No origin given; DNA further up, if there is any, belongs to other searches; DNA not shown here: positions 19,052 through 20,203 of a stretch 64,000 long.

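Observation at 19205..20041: A DapF-like domain is fused in frame to the C terminus of the CarB paralogue and lacks the first catalytic cysteine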

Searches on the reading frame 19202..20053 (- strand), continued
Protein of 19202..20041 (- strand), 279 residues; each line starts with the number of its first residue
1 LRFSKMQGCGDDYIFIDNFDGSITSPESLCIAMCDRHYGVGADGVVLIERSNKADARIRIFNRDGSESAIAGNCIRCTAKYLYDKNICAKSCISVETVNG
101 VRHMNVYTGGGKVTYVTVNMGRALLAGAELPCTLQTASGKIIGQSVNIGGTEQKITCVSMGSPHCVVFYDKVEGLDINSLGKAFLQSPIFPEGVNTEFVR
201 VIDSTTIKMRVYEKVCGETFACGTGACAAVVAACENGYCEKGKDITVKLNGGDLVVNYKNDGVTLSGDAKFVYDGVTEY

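Call 51: predict_structure(alignment_id=A1)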
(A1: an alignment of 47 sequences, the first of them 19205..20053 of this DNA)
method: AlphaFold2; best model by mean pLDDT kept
length: 283 residues; sequences in the alignment: 47
mean_pLDDT: 92.4   pTM: 0.90
mean pLDDT of the five models: 92.4, 92.4, 91.9, 91.6, 91.5
residues with pLDDT >= 90: 216; 70-90: 60; 50-70: 7; < 50: 0
segments of 3 or more residues with pLDDT < 50: none
pLDDT, mean of each block of 10 residues (from residue 1): 84 79 93 84 79 97 91 87 96 97 94 96 94 90 95 96 94 96 96 95 98 92 91 98 98 94 97 91 81
secondary structure, 60 per line:
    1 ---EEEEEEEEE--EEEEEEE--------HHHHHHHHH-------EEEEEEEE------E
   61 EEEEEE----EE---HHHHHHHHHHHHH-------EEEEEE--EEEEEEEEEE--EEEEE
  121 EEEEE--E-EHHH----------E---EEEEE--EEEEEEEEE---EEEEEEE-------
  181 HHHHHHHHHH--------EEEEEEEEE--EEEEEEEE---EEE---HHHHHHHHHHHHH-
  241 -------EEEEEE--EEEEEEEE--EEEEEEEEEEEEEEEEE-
elements in order: E4-12 E15-21 H30-38 E46-53 E60-66 H76-88 E96-101 E104-113 E116-125 E148-152 E155-163 E167-173 H181-190 E199-207 E210-217 E221-223 H227-239 E248-253 E256-263 E266-282

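Call 60: fold_search(model_id=the predicted structure, library=pdb)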
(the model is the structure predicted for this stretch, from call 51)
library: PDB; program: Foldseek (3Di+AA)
matches with E <= 10: 511; with E <= 0.001: 103
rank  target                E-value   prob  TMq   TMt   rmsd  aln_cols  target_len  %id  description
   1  9mro_A                3.7e-33  1.00  0.87  0.89   2.6       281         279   37  Crystal structures of a cyanobacterial DAP epimerase bound to either D,L-aziDAP or D,L-alpha-methyl DAP (released 2025-07-16)
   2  2otn_A                2.6e-32  1.00  0.90  0.87   2.9       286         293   37  Crystal structure of the catalytically active form of diaminopimelate epimerase from Bacillus anthracis (released 2008-03-04)
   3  8qzy_A                9.6e-32  1.00  0.85  0.87   3.0       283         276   35  Structural and biochemical characterization of diaminopimelate epimerase from Pseudomonas aeruginosa (released 2024-11-06)
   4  2otn_B                4.6e-30  1.00  0.77  0.75   4.5       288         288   36  Crystal structure of the catalytically active form of diaminopimelate epimerase from Bacillus anthracis (released 2008-03-04)
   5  3ejx_B                5.1e-30  1.00  0.87  0.85   3.3       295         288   35  Crystal structure of diaminopimelate epimerase from Arabidopsis thaliana in complex with LL-AziDAP (released 2009-02-17)
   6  8qzy_B                1.1e-29  1.00  0.88  0.89   2.8       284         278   34  Structural and biochemical characterization of diaminopimelate epimerase from Pseudomonas aeruginosa (released 2024-11-06)
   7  3ejx_D                1.6e-29  1.00  0.87  0.82   3.3       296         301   35  Crystal structure of diaminopimelate epimerase from Arabidopsis thaliana in complex with LL-AziDAP (released 2009-02-17)
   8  3ejx_A                5.6e-29  1.00  0.88  0.86   2.7       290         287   36  Crystal structure of diaminopimelate epimerase from Arabidopsis thaliana in complex with LL-AziDAP (released 2009-02-17)
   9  5ha4_A                6.3e-29  1.00  0.87  0.88   2.8       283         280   32  Structure of a diaminopimelate epimerase from Acinetobacter baumannii (released 2016-01-27)
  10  5ha4_B                7.1e-29  1.00  0.88  0.88   2.7       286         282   32  Structure of a diaminopimelate epimerase from Acinetobacter baumannii (released 2016-01-27)
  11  7vdy_A                3.5e-28  1.00  0.88  0.87   2.4       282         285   32  Crystal structure of O-ureidoserine racemase (released 2021-12-15)
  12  2q9j                  3.5e-28  1.00  0.81  0.83   3.5       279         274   32  Crystal structure of the C217S mutant of diaminopimelate epimerase (released 2007-10-23)
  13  2q9h                  3.9e-28  1.00  0.82  0.85   3.4       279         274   33  Crystal structure of the C73S mutant of diaminopimelate epimerase (released 2007-10-23)
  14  7vdy_B                4.4e-28  1.00  0.88  0.89   2.6       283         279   32  Crystal structure of O-ureidoserine racemase (released 2021-12-15)
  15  4ijz_A                9.7e-28  1.00  0.83  0.85   3.2       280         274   34  Crystal structure of diaminopimelate epimerase from Escherichia coli (released 2013-02-20)
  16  1bwz                  1.0e-27  1.00  0.82  0.84   3.4       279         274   33  DIAMINOPIMELATE EPIMERASE FROM HEMOPHILUS INFLUENZAE (released 1998-12-16)
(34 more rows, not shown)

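Call 75: search_protein_families(library=pfam, proteins=[L050:18-1523:+, L050:6876-8087:+, L050:8188-9252:+, L050:9395-11020:+, L084:7000-8205:+, L085:162-1577:+, L085:7747-9363:+, L085:9452-10636:+, L053:4481-5365:+, L053:7420-9042:+], max_evalue=0.00001)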
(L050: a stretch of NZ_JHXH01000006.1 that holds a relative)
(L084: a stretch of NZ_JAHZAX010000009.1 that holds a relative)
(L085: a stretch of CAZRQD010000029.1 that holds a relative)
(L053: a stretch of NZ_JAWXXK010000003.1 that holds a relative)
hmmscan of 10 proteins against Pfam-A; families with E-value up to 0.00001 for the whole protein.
L050:18-1523:+ (501 aa): 2 families
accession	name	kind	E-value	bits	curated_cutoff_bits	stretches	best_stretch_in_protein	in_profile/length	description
PF17167.11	Glyco_hydro_94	-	5.7e-141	470.5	27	1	3-424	1-420/420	Glycosyl hydrolase 94 superfamily, catalytic domain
PF03633.20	Glyco_hydro_65C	-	1.5e-06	28.3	22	1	425-467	1-42/62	Glycosyl hydrolase family 65, C-terminal domain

L050:6876-8087:+ (403 aa): 1 family
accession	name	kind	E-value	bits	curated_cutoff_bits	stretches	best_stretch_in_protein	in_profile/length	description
PF00155.27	Aminotran_1_2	-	2.3e-36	126.2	19.7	1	38-397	2-360/361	Aminotransferase class I and II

L050:8188-9252:+ (354 aa): 1 family
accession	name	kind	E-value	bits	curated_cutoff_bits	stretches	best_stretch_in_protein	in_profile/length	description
PF01757.29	Acyl_transf_3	-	3.8e-31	108.8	31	1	6-334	2-321/326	Acyltransferase domain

L050:9395-11020:+ (541 aa): 3 families
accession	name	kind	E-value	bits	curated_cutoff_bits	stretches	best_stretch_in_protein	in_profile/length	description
PF02775.26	TPP_enzyme_C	-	1.9e-50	171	21.9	1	384-532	1-151/151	Thiamine pyrophosphate enzyme, C-terminal TPP binding domain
PF00205.28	TPP_enzyme_M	-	1.3e-42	145.2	30.4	1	194-329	1-137/137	Thiamine pyrophosphate enzyme, central domain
PF02776.23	TPP_enzyme_N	-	7.4e-41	139.1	26.8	1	3-119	1-117/119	Thiamine pyrophosphate enzyme, N-terminal TPP binding domain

L084:7000-8205:+ (401 aa): 1 family
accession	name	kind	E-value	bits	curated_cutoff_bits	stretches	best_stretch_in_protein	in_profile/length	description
PF00155.27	Aminotran_1_2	-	2.4e-41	142.6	19.7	1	35-395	2-361/361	Aminotransferase class I and II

L085:162-1577:+ (471 aa): 4 families
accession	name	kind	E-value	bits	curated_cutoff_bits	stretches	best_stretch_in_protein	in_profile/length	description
PF13522.11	GATase_6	-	1.8e-18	67.3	27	1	77-208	11-130/130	Glutamine amidotransferase domain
PF13537.11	GATase_7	-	1.3e-17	64.4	25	1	91-213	8-122/123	Glutamine amidotransferase domain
PF13230.11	GATase_4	-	3.7e-08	33.1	23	1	39-185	33-185/272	Glutamine amidotransferases class-II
PF00156.33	Pribosyltran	-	1.2e-06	28.4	26.3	1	288-388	29-122/158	Phosphoribosyl transferase domain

L085:7747-9363:+ (538 aa): 3 families
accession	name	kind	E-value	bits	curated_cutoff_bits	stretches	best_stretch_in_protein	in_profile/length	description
PF06418.20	CTP_synth_N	-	1e-122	409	26.1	1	3-268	1-265/265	CTP synthase N-terminus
PF00117.34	GATase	-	8.8e-39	133.6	22.8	1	303-526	2-188/190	Glutamine amidotransferase class-I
PF07722.19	Peptidase_C26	-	1.5e-06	28.6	20.5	1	368-510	98-219/219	Peptidase C26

L085:9452-10636:+ (394 aa): 1 family
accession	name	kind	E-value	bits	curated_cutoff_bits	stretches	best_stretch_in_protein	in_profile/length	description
PF00155.27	Aminotran_1_2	-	1.6e-34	120.1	19.7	1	35-389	3-361/361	Aminotransferase class I and II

L053:4481-5365:+ (294 aa): 0 families

L053:7420-9042:+ (540 aa): 3 families
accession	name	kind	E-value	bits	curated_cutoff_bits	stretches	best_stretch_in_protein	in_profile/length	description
PF06418.20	CTP_synth_N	-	5e-123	410.1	26.1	1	3-268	1-265/265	CTP synthase N-terminus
PF00117.34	GATase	-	1.5e-40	139.3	22.8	1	303-526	2-188/190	Glutamine amidotransferase class-I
PF07722.19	Peptidase_C26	-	2.5e-06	27.8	20.5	0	371-510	101-219/219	Peptidase C26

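Call 76: search_protein_families(library=ncbifam, proteins=[L050:6876-8087:+, L084:7000-8205:+, L085:9452-10636:+], max_evalue=1e-20)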
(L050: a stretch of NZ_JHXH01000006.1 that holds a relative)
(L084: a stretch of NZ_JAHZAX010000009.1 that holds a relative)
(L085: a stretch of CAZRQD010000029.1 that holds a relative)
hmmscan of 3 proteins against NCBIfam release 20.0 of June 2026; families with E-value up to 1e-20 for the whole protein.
L050:6876-8087:+ (403 aa): 31 families (the best 25 are shown)
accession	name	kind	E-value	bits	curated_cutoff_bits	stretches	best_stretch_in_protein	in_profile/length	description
TIGR03542.1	DAPAT_plant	equivalog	1.9e-147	491.4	364.7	1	6-400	2-400/402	LL-diaminopimelate aminotransferase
TIGR03540.1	DapC_direct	equivalog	6.1e-64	216.3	593.25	1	17-400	11-382/383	LL-diaminopimelate aminotransferase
NF006756.0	PRK09276.1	subfamily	5.5e-63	213.2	507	1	16-402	12-386/387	LL-diaminopimelate aminotransferase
NF005977.0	PRK08068.1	subfamily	2.1e-52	178.7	494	1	17-403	14-388/391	transaminase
NF005815.0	PRK07681.1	equivalog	3.5e-47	161.3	545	1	20-400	17-384/399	LL-diaminopimelate aminotransferase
NF006604.0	PRK09148.1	equivalog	1.5e-42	146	648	1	22-399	14-386/406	LL-diaminopimelate aminotransferase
NF041364.1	GntC_guanitoxin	equivalog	1.6e-42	145.7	415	1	43-400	4-355/356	guanitoxin biosynthesis PLP-dependent (S)-gamma-hydroxy-L-arginine cyclodehydratase GntC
NF006229.0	PRK08361.1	equivalog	1.1e-40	139.9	624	1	21-399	17-385/391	aspartate aminotransferase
NF004937.0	PRK06290.1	equivalog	1.2e-38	133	585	1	9-355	16-350/410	LL-diaminopimelate aminotransferase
NF006033.0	PRK08175.1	equivalog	1.7e-38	132.7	647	1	18-401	19-393/407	alanine transaminase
NF004611.0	PRK05942.1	equivalog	7.6e-36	123.9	628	1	31-400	29-388/394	aspartate aminotransferase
NF006387.0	PRK08636.1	equivalog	1e-33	117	675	1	12-399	10-395/403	LL-diaminopimelate aminotransferase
NF004975.0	PRK06348.1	equivalog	2.5e-31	109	549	1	32-403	24-384/384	pyridoxal phosphate-dependent aminotransferase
NF041091.1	asp_aminotase_Arch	equivalog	3.6e-31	108.3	550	1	29-400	19-373/376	aspartate aminotransferase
NF005601.0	PRK07337.1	equivalog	2e-30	106.2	496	1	18-401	18-391/394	pyridoxal phosphate-dependent aminotransferase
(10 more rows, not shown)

L084:7000-8205:+ (401 aa): 32 families (the best 25 are shown)
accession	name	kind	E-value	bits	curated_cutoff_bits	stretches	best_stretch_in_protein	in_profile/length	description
TIGR03542.1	DAPAT_plant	equivalog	5.3e-152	506.4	364.7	1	4-397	3-400/402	LL-diaminopimelate aminotransferase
TIGR03540.1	DapC_direct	equivalog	1.3e-65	221.8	593.25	1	14-397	11-382/383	LL-diaminopimelate aminotransferase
NF006756.0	PRK09276.1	subfamily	9.7e-65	219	507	1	13-398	12-385/387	LL-diaminopimelate aminotransferase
NF005977.0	PRK08068.1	subfamily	3.1e-55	188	494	1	15-398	15-386/391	transaminase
NF005815.0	PRK07681.1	equivalog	9.2e-48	163.2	545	1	20-397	20-384/399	LL-diaminopimelate aminotransferase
NF006229.0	PRK08361.1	equivalog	4.5e-47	160.9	624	1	18-401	17-390/391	aspartate aminotransferase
NF041364.1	GntC_guanitoxin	equivalog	2.4e-46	158.3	415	1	39-398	3-356/356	guanitoxin biosynthesis PLP-dependent (S)-gamma-hydroxy-L-arginine cyclodehydratase GntC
NF006604.0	PRK09148.1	equivalog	9e-45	153.3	648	1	14-400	13-390/406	LL-diaminopimelate aminotransferase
NF004937.0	PRK06290.1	equivalog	6.6e-42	143.6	585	1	6-354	16-359/410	LL-diaminopimelate aminotransferase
NF006033.0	PRK08175.1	equivalog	1.9e-40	139.1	647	1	15-399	19-394/407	alanine transaminase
NF004611.0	PRK05942.1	equivalog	2e-38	132.4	628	1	32-397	33-388/394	aspartate aminotransferase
NF006387.0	PRK08636.1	equivalog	2.8e-36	125.4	675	1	10-400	11-399/403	LL-diaminopimelate aminotransferase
NF004975.0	PRK06348.1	equivalog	7.5e-36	123.9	549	1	28-398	23-382/384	pyridoxal phosphate-dependent aminotransferase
NF005613.0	PRK07366.1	equivalog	7.6e-33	114.1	486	1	25-400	22-389/391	LL-diaminopimelate aminotransferase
NF041091.1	asp_aminotase_Arch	equivalog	1.4e-32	113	550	1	31-399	24-375/376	aspartate aminotransferase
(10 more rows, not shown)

L085:9452-10636:+ (394 aa): 26 families (the best 25 are shown)
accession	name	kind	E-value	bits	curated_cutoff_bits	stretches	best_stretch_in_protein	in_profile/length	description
TIGR03542.1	DAPAT_plant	equivalog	9.7e-153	508.8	364.7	1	1-391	1-400/402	LL-diaminopimelate aminotransferase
NF006756.0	PRK09276.1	subfamily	4.8e-62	210.1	507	1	4-392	5-385/387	LL-diaminopimelate aminotransferase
TIGR03540.1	DapC_direct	equivalog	1e-59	202.4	593.25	1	13-391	11-382/383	LL-diaminopimelate aminotransferase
NF005977.0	PRK08068.1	subfamily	9.1e-49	166.7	494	1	15-392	16-386/391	transaminase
NF041364.1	GntC_guanitoxin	equivalog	1.2e-45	156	415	1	50-391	15-355/356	guanitoxin biosynthesis PLP-dependent (S)-gamma-hydroxy-L-arginine cyclodehydratase GntC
NF005815.0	PRK07681.1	equivalog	6.6e-42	143.9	545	1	12-391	13-384/399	LL-diaminopimelate aminotransferase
NF004611.0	PRK05942.1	equivalog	1.1e-36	126.6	628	1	34-390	36-387/394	aspartate aminotransferase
NF006604.0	PRK09148.1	equivalog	4.6e-35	121.4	648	1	13-390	13-386/406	LL-diaminopimelate aminotransferase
NF006229.0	PRK08361.1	equivalog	1.5e-33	116.4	624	1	28-391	28-387/391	aspartate aminotransferase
NF006033.0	PRK08175.1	equivalog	1e-31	110.3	647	1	13-392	18-393/407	alanine transaminase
NF005613.0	PRK07366.1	equivalog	1e-30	107.1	486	1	3-392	3-387/391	LL-diaminopimelate aminotransferase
TIGR03537.1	DapC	equivalog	6.4e-30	104.3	453.6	1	37-390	4-348/350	succinyldiaminopimelate transaminase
NF004937.0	PRK06290.1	equivalog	1.8e-29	102.7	585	1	6-358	17-369/410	LL-diaminopimelate aminotransferase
NF005732.0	PRK07550.1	equivalog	4.3e-28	98.4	366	1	45-392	41-387/389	aminotransferase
NF041091.1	asp_aminotase_Arch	equivalog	2.2e-26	92.6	550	1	34-391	28-373/376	aspartate aminotransferase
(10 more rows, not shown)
